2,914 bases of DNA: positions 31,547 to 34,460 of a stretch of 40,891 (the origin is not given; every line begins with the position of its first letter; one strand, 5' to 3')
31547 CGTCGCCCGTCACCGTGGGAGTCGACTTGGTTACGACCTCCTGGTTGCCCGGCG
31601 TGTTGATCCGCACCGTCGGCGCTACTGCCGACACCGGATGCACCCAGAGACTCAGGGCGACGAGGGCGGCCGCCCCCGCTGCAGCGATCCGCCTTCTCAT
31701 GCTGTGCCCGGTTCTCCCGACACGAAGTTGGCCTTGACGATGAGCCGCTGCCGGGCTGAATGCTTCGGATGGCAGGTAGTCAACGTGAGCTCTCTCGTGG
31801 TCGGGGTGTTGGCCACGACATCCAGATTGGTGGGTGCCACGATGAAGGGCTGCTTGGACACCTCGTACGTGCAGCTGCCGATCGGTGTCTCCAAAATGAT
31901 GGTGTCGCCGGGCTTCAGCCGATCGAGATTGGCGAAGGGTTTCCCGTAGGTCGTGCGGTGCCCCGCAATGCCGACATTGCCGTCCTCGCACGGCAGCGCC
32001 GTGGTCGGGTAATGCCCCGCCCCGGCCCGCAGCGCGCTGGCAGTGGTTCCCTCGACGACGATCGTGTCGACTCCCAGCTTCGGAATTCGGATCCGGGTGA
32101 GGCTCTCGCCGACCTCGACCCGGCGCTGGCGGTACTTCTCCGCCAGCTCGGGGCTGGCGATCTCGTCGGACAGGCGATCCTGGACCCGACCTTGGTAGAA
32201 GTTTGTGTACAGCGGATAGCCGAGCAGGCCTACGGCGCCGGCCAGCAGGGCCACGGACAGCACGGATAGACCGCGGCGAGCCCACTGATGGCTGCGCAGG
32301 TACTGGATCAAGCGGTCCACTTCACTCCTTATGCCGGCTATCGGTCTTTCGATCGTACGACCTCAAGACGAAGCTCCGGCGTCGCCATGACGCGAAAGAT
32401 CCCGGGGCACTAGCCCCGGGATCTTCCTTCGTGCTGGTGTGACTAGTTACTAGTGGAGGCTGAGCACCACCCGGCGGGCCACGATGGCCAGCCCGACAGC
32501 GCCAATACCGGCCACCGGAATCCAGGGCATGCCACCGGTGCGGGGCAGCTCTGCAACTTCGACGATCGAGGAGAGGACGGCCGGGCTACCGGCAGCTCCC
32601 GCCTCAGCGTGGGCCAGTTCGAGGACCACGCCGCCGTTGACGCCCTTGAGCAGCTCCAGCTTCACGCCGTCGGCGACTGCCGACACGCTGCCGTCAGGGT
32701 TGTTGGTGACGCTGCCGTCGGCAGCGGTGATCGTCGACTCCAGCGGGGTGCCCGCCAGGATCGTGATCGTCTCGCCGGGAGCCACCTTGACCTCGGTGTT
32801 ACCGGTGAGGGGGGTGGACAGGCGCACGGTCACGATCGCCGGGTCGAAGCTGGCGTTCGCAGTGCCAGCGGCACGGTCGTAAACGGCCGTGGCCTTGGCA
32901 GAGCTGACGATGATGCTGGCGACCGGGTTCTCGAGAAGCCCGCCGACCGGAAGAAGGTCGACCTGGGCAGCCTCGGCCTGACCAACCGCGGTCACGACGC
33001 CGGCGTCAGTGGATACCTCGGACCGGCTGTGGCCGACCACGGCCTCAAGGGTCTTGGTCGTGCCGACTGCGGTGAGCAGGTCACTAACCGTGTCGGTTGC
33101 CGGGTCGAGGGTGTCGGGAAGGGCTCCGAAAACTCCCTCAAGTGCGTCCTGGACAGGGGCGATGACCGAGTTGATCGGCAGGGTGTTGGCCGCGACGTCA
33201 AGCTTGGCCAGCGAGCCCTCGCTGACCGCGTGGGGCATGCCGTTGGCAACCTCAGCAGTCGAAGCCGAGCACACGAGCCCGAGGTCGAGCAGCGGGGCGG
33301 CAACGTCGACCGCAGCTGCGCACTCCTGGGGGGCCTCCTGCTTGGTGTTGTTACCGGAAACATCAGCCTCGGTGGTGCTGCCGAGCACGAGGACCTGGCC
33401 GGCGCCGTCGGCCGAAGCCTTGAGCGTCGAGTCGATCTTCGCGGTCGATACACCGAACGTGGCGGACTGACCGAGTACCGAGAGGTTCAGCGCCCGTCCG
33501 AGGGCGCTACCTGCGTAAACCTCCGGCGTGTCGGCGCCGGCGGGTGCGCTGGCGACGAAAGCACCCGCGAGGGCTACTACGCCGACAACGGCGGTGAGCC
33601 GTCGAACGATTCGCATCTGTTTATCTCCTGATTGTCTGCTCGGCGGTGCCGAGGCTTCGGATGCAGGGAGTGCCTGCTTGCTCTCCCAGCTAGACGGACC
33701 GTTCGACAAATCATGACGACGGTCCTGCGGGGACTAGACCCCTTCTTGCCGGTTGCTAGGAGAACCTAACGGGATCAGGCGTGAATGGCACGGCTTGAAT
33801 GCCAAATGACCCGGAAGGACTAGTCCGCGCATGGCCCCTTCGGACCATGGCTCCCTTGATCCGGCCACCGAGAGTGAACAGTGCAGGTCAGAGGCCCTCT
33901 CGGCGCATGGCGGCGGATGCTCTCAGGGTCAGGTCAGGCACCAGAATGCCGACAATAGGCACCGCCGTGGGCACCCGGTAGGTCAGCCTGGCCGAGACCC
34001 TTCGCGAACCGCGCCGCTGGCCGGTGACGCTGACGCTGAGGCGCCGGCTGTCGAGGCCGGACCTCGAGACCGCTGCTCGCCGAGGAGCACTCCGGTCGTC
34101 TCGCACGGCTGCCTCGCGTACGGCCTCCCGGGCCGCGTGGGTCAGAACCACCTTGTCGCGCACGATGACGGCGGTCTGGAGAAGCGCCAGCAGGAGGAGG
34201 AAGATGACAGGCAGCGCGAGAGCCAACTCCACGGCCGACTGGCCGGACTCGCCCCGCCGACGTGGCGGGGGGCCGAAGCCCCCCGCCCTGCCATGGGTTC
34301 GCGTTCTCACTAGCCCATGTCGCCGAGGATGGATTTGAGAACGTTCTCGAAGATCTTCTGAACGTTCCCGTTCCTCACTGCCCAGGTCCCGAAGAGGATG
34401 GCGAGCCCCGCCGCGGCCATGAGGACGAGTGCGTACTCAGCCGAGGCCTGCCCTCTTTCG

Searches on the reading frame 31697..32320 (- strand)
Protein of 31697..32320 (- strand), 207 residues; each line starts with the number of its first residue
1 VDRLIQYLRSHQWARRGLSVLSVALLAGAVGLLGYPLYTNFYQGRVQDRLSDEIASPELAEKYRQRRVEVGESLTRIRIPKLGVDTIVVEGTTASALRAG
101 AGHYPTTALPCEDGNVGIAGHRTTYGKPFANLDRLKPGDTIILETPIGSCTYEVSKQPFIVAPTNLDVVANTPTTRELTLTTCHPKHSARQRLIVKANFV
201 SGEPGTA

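Call 74: search_protein_families(library=pfam, proteins=[window:31697-32320:-], max_evalue=0.001)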
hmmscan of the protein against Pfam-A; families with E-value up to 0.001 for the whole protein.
window:31697-32320:- (207 aa): 1 family
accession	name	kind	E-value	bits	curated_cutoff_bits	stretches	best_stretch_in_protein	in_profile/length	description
PF04203.18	Sortase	-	1.2e-33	116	26.6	1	77-198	1-123/125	Sortase domain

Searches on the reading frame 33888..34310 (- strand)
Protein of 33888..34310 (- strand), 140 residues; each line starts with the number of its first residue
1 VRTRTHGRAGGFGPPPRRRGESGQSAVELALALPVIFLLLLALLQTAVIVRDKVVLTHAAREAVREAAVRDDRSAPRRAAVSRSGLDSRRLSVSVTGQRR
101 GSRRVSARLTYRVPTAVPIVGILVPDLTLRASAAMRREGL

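Call 74: search_protein_families(library=pfam, proteins=[window:33888-34310:-], max_evalue=0.001)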
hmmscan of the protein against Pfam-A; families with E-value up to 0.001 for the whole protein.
window:33888-34310:- (140 aa): 1 family
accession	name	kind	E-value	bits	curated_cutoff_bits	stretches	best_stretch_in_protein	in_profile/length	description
PF07811.17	TadE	-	4.6e-12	46.3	22.9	1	23-65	1-43/43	TadE-like protein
